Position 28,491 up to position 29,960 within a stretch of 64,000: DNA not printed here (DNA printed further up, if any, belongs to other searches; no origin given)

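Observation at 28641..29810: MBL-fold metallohydrolase with a C-terminal PilZ domain: candidate c-di-GMP-gated hydrolase or phosphodiesterase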

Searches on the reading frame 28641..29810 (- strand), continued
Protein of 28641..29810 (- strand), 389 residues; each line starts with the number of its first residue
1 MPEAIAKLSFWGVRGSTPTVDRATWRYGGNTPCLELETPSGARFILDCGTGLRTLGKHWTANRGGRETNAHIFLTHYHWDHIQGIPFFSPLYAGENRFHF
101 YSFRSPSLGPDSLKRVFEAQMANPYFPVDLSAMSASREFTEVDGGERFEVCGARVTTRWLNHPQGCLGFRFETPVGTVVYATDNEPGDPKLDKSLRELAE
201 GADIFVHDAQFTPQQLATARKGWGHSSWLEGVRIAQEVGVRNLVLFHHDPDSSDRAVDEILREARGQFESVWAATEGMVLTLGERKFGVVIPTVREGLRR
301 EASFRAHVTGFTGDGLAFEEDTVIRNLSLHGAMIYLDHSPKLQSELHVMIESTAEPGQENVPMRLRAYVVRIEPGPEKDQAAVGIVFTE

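Call 20: search_protein_families(library=pfam, proteins=[P0127, P0134, P0141, P0148, P0162, P0182, P0204, P0209, P0243, P0268], max_evalue=0.01)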
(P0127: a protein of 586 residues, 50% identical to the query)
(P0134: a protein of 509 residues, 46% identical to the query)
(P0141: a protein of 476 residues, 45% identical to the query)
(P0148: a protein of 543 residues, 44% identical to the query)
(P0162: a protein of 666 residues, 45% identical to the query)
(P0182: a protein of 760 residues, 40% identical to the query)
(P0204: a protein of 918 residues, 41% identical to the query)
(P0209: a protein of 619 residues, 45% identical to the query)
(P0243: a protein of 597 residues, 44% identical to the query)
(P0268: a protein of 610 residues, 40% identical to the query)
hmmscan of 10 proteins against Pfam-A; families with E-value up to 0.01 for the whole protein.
P0127 (586 aa): 2 families
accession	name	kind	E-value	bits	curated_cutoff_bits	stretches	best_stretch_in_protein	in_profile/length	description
PF12706.13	Lactamase_B_2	-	4.6e-17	62.7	27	1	39-239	3-200/200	Beta-lactamase superfamily domain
PF00753.33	Lactamase_B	-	6.1e-06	26.7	22.7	1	23-84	3-64/196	Metallo-beta-lactamase superfamily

P0134 (509 aa): 3 families
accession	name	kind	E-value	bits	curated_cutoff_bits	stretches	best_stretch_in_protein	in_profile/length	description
PF12706.13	Lactamase_B_2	-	5.3e-16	59.3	27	1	64-240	32-200/200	Beta-lactamase superfamily domain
PF00753.33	Lactamase_B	-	0.00017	22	22.7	1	23-82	3-63/196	Metallo-beta-lactamase superfamily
PF07238.19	PilZ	-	0.00032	21.4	22.5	1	417-504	2-85/102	PilZ domain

P0141 (476 aa): 2 families
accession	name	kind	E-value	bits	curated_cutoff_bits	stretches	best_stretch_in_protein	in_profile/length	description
PF12706.13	Lactamase_B_2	-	1.1e-12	48.4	27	1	40-237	5-200/200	Beta-lactamase superfamily domain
PF07238.19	PilZ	-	0.00012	22.8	22.5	1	389-475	2-86/102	PilZ domain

P0148 (543 aa): 6 families
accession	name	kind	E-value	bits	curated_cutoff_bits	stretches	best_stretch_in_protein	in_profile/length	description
PF02518.31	HATPase_c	-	1.2e-18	68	26.4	1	434-542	2-109/111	Histidine kinase-, DNA gyrase B-, and HSP90-like ATPase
PF12706.13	Lactamase_B_2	-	3.3e-16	59.9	27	1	38-242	3-200/200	Beta-lactamase superfamily domain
PF00512.31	HisKA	-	2.7e-10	40.6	26.9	1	320-387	2-64/66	His Kinase A (phospho-acceptor) domain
PF14501.12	HATPase_c_5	-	3.9e-07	30.4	22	1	437-533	5-94/102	GHKL domain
PF00753.33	Lactamase_B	-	2.3e-05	24.9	22.7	1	23-184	3-161/196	Metallo-beta-lactamase superfamily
PF13589.12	HATPase_c_3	-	0.00016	22.1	25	1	436-495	1-55/137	Histidine kinase-, DNA gyrase B-, and HSP90-like ATPase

P0162 (666 aa): 4 families
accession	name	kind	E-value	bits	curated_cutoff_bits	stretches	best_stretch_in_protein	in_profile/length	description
PF00211.25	Guanylate_cyc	-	9.5e-51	172.4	21.9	1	484-664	5-182/183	Adenylate and Guanylate cyclase catalytic domain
PF12706.13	Lactamase_B_2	-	4.5e-21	75.8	27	1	37-232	2-200/200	Beta-lactamase superfamily domain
PF00072.30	Response_reg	-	1.8e-18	67.1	30.2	1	304-418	1-111/111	Response regulator receiver domain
PF00753.33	Lactamase_B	-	1.1e-08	35.7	22.7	1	33-197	13-162/196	Metallo-beta-lactamase superfamily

P0182 (760 aa): 6 families
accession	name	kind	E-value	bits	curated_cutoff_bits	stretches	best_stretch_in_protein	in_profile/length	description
PF02518.31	HATPase_c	-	5.2e-23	82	26.4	1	647-755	2-108/111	Histidine kinase-, DNA gyrase B-, and HSP90-like ATPase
PF12706.13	Lactamase_B_2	-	7.3e-19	68.6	27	1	59-261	4-200/200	Beta-lactamase superfamily domain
PF00512.31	HisKA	-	7.8e-11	42.3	26.9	1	533-601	2-65/66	His Kinase A (phospho-acceptor) domain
PF01590.32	GAF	-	3.4e-08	34.6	22.4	1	339-465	1-110/133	GAF domain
PF14501.12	HATPase_c_5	-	1.4e-06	28.5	22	1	651-742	6-90/102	GHKL domain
PF00753.33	Lactamase_B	-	6e-05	23.5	22.7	1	43-100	3-64/196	Metallo-beta-lactamase superfamily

P0204 (918 aa): 9 families
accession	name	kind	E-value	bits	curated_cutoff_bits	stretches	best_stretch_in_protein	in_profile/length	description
PF02518.31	HATPase_c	-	1.3e-26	93.6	26.4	1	798-907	2-110/111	Histidine kinase-, DNA gyrase B-, and HSP90-like ATPase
PF12706.13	Lactamase_B_2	-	3.7e-17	63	27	1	40-242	4-200/200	Beta-lactamase superfamily domain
PF01590.32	GAF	-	2.8e-16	60.7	22.4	1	487-650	1-132/133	GAF domain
PF13185.12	GAF_2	-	5.6e-13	49.7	28.6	1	485-652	1-136/136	GAF domain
PF00512.31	HisKA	-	3.8e-12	46.5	26.9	1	683-750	2-63/66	His Kinase A (phospho-acceptor) domain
PF00753.33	Lactamase_B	-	1.6e-07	31.9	22.7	1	24-184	3-161/196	Metallo-beta-lactamase superfamily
PF13589.12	HATPase_c_3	-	2.1e-05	25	25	1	804-880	5-83/137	Histidine kinase-, DNA gyrase B-, and HSP90-like ATPase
PF14501.12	HATPase_c_5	-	4.1e-05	23.9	22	1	802-893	6-91/102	GHKL domain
PF13492.12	GAF_3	-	0.0012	19.7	27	0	580-652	72-128/129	GAF domain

P0209 (619 aa): 3 families
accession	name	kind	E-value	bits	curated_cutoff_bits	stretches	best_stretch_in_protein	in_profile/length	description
PF12706.13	Lactamase_B_2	-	7.1e-16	58.8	27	1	37-256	1-200/200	Beta-lactamase superfamily domain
PF01590.32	GAF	-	2.7e-14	54.3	22.4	1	475-604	4-133/133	GAF domain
PF13185.12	GAF_2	-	2.4e-09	37.9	28.6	1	476-600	7-131/136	GAF domain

P0243 (597 aa): 5 families
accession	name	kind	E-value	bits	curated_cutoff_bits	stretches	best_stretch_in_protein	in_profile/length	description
PF12706.13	Lactamase_B_2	-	1.4e-18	67.7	27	1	39-251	3-200/200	Beta-lactamase superfamily domain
PF01590.32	GAF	-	1.5e-15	58.4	22.4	1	459-590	2-133/133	GAF domain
PF13185.12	GAF_2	-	2.6e-09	37.8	28.6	1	458-587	3-132/136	GAF domain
PF13492.12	GAF_3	-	6.6e-05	23.8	27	1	459-586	2-123/129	GAF domain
PF00753.33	Lactamase_B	-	0.00018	21.9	22.7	1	24-198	4-166/196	Metallo-beta-lactamase superfamily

P0268 (610 aa): 5 families
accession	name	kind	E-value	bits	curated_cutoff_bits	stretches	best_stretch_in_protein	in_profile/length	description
PF01590.32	GAF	-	2.1e-15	57.9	22.4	1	469-597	1-129/133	GAF domain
PF12706.13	Lactamase_B_2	-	9.1e-15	55.2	27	1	37-249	1-200/200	Beta-lactamase superfamily domain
PF13185.12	GAF_2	-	1.4e-08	35.5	28.6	1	468-597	2-131/136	GAF domain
PF00753.33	Lactamase_B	-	1.4e-06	28.8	22.7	1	23-198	3-175/196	Metallo-beta-lactamase superfamily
PF00072.30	Response_reg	-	0.0069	17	30.2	0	330-432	8-109/111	Response regulator receiver domain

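Call 23: predict_structure(alignment_id=A1)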
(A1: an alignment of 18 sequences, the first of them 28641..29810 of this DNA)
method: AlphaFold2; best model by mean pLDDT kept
length: 389 residues; sequences in the alignment: 18
mean_pLDDT: 74.0   pTM: 0.68
mean pLDDT of the five models: 74.0, 69.3, 68.8, 55.3, 41.2
residues with pLDDT >= 90: 62; 70-90: 189; 50-70: 107; < 50: 31
segments of 3 or more residues with pLDDT < 50: 15-29, 294-302, 354-359
pLDDT, mean of each block of 10 residues (from residue 1): 78 50 39 83 78 70 71 74 55 77 79 77 60 76 91 92 84 94 82 93 86 64 64 90 75 59 78 78 83 46 70 84 65 82 81 50 74 78 73
secondary structure, 60 per line:
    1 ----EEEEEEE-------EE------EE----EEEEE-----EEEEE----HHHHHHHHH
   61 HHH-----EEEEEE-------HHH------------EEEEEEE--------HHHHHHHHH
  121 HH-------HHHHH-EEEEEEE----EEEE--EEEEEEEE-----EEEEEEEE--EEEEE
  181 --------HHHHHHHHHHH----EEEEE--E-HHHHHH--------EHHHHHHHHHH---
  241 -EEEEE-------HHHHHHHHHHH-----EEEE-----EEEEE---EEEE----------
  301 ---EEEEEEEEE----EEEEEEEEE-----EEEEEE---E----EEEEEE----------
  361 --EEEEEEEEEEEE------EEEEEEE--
elements in order: E5-11 E33-37 E43-47 H52-63 E69-74 E97-103 H112-122 H130-134 E136-142 E147-150 E153-160 E166-173 E176-180 H189-199 E204-208 H213-218 H228-237 E242-246 H254-264 E270-273 E279-283 E287-290 E304-312 E317-325 E331-336 E345-350 E363-374 E381-387

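Call 27: fold_search(model_id=the predicted structure, library=pdb)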
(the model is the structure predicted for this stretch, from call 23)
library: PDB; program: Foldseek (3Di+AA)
matches with E <= 10: 1267; with E <= 0.001: 195
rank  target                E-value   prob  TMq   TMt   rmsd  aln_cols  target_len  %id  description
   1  2cbn                  1.7e-15  1.00  0.52  0.65   4.5       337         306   20  Crystal structure of ZipD from Escherichia coli (released 2006-02-15)
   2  7wi1_A                9.6e-15  1.00  0.51  0.53   5.7       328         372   18  The mutant variant of PNGM-1, H93 was substituuted for alanine to study metal coordination (released 2023-01-18)
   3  7bzi_G                1.1e-14  1.00  0.52  0.54   5.6       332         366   19  The mutant variant of PNGM-1. H91 was substituted for alanine to study metal coordination. (released 2021-04-28)
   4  7bzi_E                1.1e-14  1.00  0.52  0.56   5.5       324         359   17  The mutant variant of PNGM-1. H91 was substituted for alanine to study metal coordination. (released 2021-04-28)
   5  7bzi_A                1.1e-14  1.00  0.51  0.55   5.7       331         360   17  The mutant variant of PNGM-1. H91 was substituted for alanine to study metal coordination. (released 2021-04-28)
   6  6j4n_A                1.3e-14  1.00  0.54  0.56   5.5       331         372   18  Structure of papua new guinea MBL-1(PNGM-1) native (released 2019-02-27)
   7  7bz3_A                1.6e-14  1.00  0.54  0.60   5.1       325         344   17  The mutant variant of PNGM-1. H257 was substituted for alanine to study substrate binding. (released 2021-04-28)
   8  7bzi_F                2.0e-14  1.00  0.52  0.56   5.5       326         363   18  The mutant variant of PNGM-1. H91 was substituted for alanine to study metal coordination. (released 2021-04-28)
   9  7bzi_B                2.0e-14  1.00  0.52  0.55   5.7       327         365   18  The mutant variant of PNGM-1. H91 was substituted for alanine to study metal coordination. (released 2021-04-28)
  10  7bz1_A                2.4e-14  1.00  0.52  0.55   5.6       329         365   17  The mutant variant of PNGM-1. H96 was substituted for alanine to study metal coordination. (released 2021-04-28)
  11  8gyg_A                2.6e-14  1.00  0.51  0.66   5.4       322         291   16  Purification ,Crystallization and X-ray Diffraction analysis of a novel arysulfatase from Pseudoalteromonas atlantica  (released 2023-10-18)
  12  7bzi_D                2.9e-14  1.00  0.52  0.55   5.7       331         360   18  The mutant variant of PNGM-1. H91 was substituted for alanine to study metal coordination. (released 2021-04-28)
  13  1y44_A                3.8e-14  1.00  0.50  0.70   4.7       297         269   22  Crystal structure of RNase Z (released 2005-01-25)
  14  7byq_B                4.6e-14  1.00  0.51  0.55   5.9       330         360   18  The mutant variant of PNGM-1. H279A was substituted for alanine to study metal coordination. (released 2021-04-28)
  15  6kns_C                6.5e-14  1.00  0.50  0.78   4.5       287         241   22  Crystal structure of the metallo-beta-lactamase fold protein YhfI from Bacillus subtilis (space group I4122) (released 2019-09-18)
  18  6kns_B                9.7e-14  1.00  0.51  0.78   4.3       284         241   21  Crystal structure of the metallo-beta-lactamase fold protein YhfI from Bacillus subtilis (space group I4122) (released 2019-09-18)
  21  6kns_D                2.1e-13  1.00  0.47  0.72   4.9       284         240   20  Crystal structure of the metallo-beta-lactamase fold protein YhfI from Bacillus subtilis (space group I4122) (released 2019-09-18)
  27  6kns_A                1.7e-12  1.00  0.49  0.73   5.2       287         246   20  Crystal structure of the metallo-beta-lactamase fold protein YhfI from Bacillus subtilis (space group I4122) (released 2019-09-18)
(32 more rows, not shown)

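Call 30: find_related_loci(query=A1, collection=genome_contigs, flank=8000)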
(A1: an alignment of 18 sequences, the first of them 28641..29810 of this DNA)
Query A1 (389 aa) in genome_contigs; peptide patterns used: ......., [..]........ (x = any residue, [..] = any of these).
600 stretches matched a pattern (row limit reached: there are more); 551 encode a relative of the query (tblastn E <= 1e-3); the best 80 are kept; 80 distinct loci.
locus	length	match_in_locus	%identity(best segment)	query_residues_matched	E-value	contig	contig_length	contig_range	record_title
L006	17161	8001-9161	75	1-389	0e+0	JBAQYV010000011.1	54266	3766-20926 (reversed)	MAG: Candidatus Acidiferrales bacterium isolate MFD10881_ilm_asm_bin49 k127_71507, whole genome shotgun sequence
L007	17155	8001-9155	75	5-389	0e+0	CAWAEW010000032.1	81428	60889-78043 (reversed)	MAG: Terriglobia bacterium isolate MFD03726.bin.2.22 genome assembly, contig: contig_56435, whole genome shotgun sequenc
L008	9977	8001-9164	74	2-389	0e+0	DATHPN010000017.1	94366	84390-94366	MAG TPA_asm: Candidatus Acidoferrum sp. isolate SMAG_U12711 k141_2406585, whole genome shotgun sequence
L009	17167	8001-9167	71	1-389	0e+0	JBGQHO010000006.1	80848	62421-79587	MAG: Terriglobia bacterium isolate OBJ2_061818_070_70 k141_894025_length_80848_cov_30.5202, whole genome shotgun sequenc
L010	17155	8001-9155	73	5-389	0e+0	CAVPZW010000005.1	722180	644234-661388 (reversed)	MAG: uncultured Acidobacteriota bacterium isolate MFD03726.bin.1.208 genome assembly, contig: contig_27026, whole genome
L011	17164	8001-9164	73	2-389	0e+0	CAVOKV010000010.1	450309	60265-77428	MAG: uncultured Acidobacteriota bacterium isolate MFD00008.bin.1.116 genome assembly, contig: contig_76106, whole genome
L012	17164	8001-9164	73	2-389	0e+0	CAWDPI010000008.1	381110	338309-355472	MAG: uncultured Acidobacteriota bacterium isolate MFD09222.bin.2.76 genome assembly, contig: contig_36750, whole genome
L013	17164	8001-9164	73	2-389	0e+0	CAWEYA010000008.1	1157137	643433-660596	MAG: uncultured Acidobacteriota bacterium isolate MFD00964.bin.1.245 genome assembly, contig: contig_17937, whole genome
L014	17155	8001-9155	73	5-389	0e+0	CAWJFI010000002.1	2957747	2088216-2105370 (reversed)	MAG: uncultured Acidobacteriota bacterium isolate MFD09222.bin.1.96 genome assembly, contig: contig_42306, whole genome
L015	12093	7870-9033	73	2-389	0e+0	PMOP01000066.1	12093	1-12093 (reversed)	MAG: Acidobacteria bacterium isolate palsa_90 73.20110600_P1M.47_contig_32283, whole genome shotgun sequence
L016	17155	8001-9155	73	5-389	0e+0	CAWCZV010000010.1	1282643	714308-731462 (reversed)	MAG: uncultured Acidobacteriota bacterium isolate MFD09222.bin.1.222 genome assembly, contig: contig_29607, whole genome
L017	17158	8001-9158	72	1-389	0e+0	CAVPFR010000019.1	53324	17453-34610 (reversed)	MAG: uncultured Acidobacteriota bacterium isolate MFD10064.bin.2.48 genome assembly, contig: contig_20425, whole genome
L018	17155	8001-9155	72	1-389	0e+0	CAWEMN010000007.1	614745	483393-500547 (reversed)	MAG: uncultured Acidobacteriota bacterium isolate MFD05513.bin.2.62 genome assembly, contig: contig_35980, whole genome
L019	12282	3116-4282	69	1-389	0e+0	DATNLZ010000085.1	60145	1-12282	MAG TPA_asm: Candidatus Dormiibacterota bacterium isolate SMAG_U11465 k141_419180, whole genome shotgun sequence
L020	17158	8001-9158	70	1-389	0e+0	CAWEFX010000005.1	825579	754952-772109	MAG: uncultured Acidobacteriota bacterium isolate MFD00991.bin.2.63 genome assembly, contig: contig_1985, whole genome s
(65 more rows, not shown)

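Call 31: search_protein_families(library=ncbifam, proteins=[P0144, P0149, P0155, P0157, P0160, P0166, P0172, P0174, P0130, P0147], max_evalue=1e-10)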
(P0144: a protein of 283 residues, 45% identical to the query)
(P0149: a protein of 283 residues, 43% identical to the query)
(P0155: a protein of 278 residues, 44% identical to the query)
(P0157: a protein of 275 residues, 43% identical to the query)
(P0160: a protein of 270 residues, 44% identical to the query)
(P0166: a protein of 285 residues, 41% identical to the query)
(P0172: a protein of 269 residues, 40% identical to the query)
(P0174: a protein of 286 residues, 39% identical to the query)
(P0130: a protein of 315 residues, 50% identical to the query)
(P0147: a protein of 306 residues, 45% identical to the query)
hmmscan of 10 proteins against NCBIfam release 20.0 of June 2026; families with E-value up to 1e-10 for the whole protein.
P0144 (283 aa): 3 families
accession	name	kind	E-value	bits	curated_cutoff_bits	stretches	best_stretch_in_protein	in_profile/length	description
TIGR02651.1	RNase_Z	equivalog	1.1e-17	64.1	292.95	1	195-281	215-300/302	ribonuclease Z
NF000801.0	PRK00055.1-3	equivalog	1.2e-15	57.4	252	0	194-281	217-301/307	ribonuclease Z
NF041851.1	cyc_nuc_deg_phdiest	equivalog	3.9e-14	52.7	400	1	146-269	124-238/253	cyclic nucleotide-degrading phosphodiesterase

P0149 (283 aa): 8 families
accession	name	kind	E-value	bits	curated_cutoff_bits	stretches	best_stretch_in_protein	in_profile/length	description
NF000801.0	PRK00055.1-3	equivalog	3.1e-23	82.3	252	1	179-281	204-299/307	ribonuclease Z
TIGR02651.1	RNase_Z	equivalog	6.1e-23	81.3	292.95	1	18-181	6-153/302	ribonuclease Z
NF041851.1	cyc_nuc_deg_phdiest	equivalog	5.3e-18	65.3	400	1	16-276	5-243/253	cyclic nucleotide-degrading phosphodiesterase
NF000805.0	PRK00055.2-3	equivalog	5.8e-14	52.1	416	0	201-275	217-289/307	ribonuclease Z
TIGR03307.1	PhnP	equivalog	3.6e-13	49.5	272.25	1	16-223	16-196/249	phosphonate metabolism protein PhnP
NF000800.0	PRK00055.1-1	equivalog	6.8e-13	48.3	398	0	201-277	221-297/305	ribonuclease Z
NF002558.0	PRK02126.1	subfamily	3.4e-12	46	315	0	178-275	241-336/345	ribonuclease Z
TIGR02649.1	true_RNase_BN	exception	7e-11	41.7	563.7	0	49-178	33-152/304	ribonuclease BN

P0155 (278 aa): 7 families
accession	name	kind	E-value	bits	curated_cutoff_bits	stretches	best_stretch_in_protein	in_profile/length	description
TIGR02651.1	RNase_Z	equivalog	3.7e-27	95.2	292.95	1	170-277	200-301/302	ribonuclease Z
NF000801.0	PRK00055.1-3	equivalog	5.2e-27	94.7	252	1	168-277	201-302/307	ribonuclease Z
NF041851.1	cyc_nuc_deg_phdiest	equivalog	2.9e-21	76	400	1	7-270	1-244/253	cyclic nucleotide-degrading phosphodiesterase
NF000800.0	PRK00055.1-1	equivalog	3.4e-17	62.4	398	0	7-168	1-152/305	ribonuclease Z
NF002558.0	PRK02126.1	subfamily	3e-16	59.3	315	0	168-269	239-337/345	ribonuclease Z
NF000805.0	PRK00055.2-3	equivalog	1.8e-12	47.1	416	0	189-272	212-294/307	ribonuclease Z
TIGR02649.1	true_RNase_BN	exception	5.5e-11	42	563.7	0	39-168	30-151/304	ribonuclease BN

P0157 (275 aa): 8 families
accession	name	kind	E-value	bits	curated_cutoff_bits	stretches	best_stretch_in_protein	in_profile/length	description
TIGR02651.1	RNase_Z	equivalog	2.1e-26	92.7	292.95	1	166-272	200-301/302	ribonuclease Z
NF000801.0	PRK00055.1-3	equivalog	7.6e-23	81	252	1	167-273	204-303/307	ribonuclease Z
NF041851.1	cyc_nuc_deg_phdiest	equivalog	3.7e-19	69.1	400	1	8-265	6-244/253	cyclic nucleotide-degrading phosphodiesterase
NF002558.0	PRK02126.1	subfamily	4.8e-19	68.5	315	1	166-266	241-339/345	ribonuclease Z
NF000800.0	PRK00055.1-1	equivalog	8.5e-16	57.8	398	0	167-266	204-298/305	ribonuclease Z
TIGR02649.1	true_RNase_BN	exception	1.8e-13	50.2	563.7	0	186-265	217-296/304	ribonuclease BN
NF000805.0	PRK00055.2-3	equivalog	8.1e-13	48.3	416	0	167-270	200-296/307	ribonuclease Z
TIGR03307.1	PhnP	equivalog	2.6e-12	46.6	272.25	1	29-249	37-231/249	phosphonate metabolism protein PhnP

P0160 (270 aa): 5 families
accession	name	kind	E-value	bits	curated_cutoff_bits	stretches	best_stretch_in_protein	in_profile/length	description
NF000800.0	PRK00055.1-1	equivalog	3e-14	52.7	398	0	180-262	217-297/305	ribonuclease Z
TIGR02649.1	true_RNase_BN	exception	5.3e-13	48.6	563.7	0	139-264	179-298/304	ribonuclease BN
TIGR02651.1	RNase_Z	equivalog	1.8e-12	47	292.95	0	175-264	208-296/302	ribonuclease Z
NF000801.0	PRK00055.1-3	equivalog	4.7e-12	45.6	252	0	175-267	211-300/307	ribonuclease Z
NF000806.0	PRK00055.2-4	equivalog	9.7e-11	41.4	363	0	117-251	127-256/280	ribonuclease Z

P0166 (285 aa): 5 families
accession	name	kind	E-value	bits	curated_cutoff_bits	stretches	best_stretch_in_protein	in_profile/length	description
NF000801.0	PRK00055.1-3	equivalog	7.6e-20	71.2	252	0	184-272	218-304/307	ribonuclease Z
TIGR02651.1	RNase_Z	equivalog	5.4e-19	68.4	292.95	0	182-270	213-301/302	ribonuclease Z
NF000800.0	PRK00055.1-1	equivalog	1.5e-15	57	398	0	184-271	218-305/305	ribonuclease Z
NF041851.1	cyc_nuc_deg_phdiest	equivalog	2.1e-12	47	400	1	34-257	26-238/253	cyclic nucleotide-degrading phosphodiesterase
TIGR02649.1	true_RNase_BN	exception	1.7e-11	43.7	563.7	0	210-271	243-304/304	ribonuclease BN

P0172 (269 aa): 5 families
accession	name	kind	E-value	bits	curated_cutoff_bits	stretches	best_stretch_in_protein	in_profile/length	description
TIGR02651.1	RNase_Z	equivalog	9e-26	90.6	292.95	1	161-269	200-302/302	ribonuclease Z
NF000801.0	PRK00055.1-3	equivalog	2.3e-25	89.3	252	1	161-269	203-303/307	ribonuclease Z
NF002558.0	PRK02126.1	subfamily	3.3e-17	62.5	315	1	159-260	239-337/345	ribonuclease Z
NF041851.1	cyc_nuc_deg_phdiest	equivalog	2.8e-15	56.4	400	1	26-245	19-231/253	cyclic nucleotide-degrading phosphodiesterase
NF000800.0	PRK00055.1-1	equivalog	9.7e-13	47.8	398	0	162-263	204-299/305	ribonuclease Z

P0174 (286 aa): 3 families
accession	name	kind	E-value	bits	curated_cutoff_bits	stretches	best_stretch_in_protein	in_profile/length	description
TIGR02651.1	RNase_Z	equivalog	1.8e-20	73.2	292.95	1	179-285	200-301/302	ribonuclease Z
NF000801.0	PRK00055.1-3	equivalog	1.2e-18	67.2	252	1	179-285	203-302/307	ribonuclease Z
NF041851.1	cyc_nuc_deg_phdiest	equivalog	3.8e-15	56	400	1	33-277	26-243/253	cyclic nucleotide-degrading phosphodiesterase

P0130 (315 aa): 4 families
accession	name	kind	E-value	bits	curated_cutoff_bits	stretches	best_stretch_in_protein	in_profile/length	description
NF000801.0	PRK00055.1-3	equivalog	2.5e-21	76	252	0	1-161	2-154/307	ribonuclease Z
TIGR02651.1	RNase_Z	equivalog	1.2e-20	73.7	292.95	0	6-161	5-149/302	ribonuclease Z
NF041851.1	cyc_nuc_deg_phdiest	equivalog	2.5e-14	53.3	400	0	134-256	125-238/253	cyclic nucleotide-degrading phosphodiesterase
NF000800.0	PRK00055.1-1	equivalog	5.4e-11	42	398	0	170-259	211-294/305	ribonuclease Z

P0147 (306 aa): 4 families
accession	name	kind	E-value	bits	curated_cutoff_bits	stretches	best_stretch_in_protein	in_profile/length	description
TIGR02651.1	RNase_Z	equivalog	1.2e-20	73.8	292.95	1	166-272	201-301/302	ribonuclease Z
NF000801.0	PRK00055.1-3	equivalog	1.4e-18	67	252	0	166-273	204-303/307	ribonuclease Z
NF000800.0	PRK00055.1-1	equivalog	9.5e-14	51.1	398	0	181-266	214-298/305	ribonuclease Z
NF041851.1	cyc_nuc_deg_phdiest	equivalog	3.1e-12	46.4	400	1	27-239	20-221/253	cyclic nucleotide-degrading phosphodiesterase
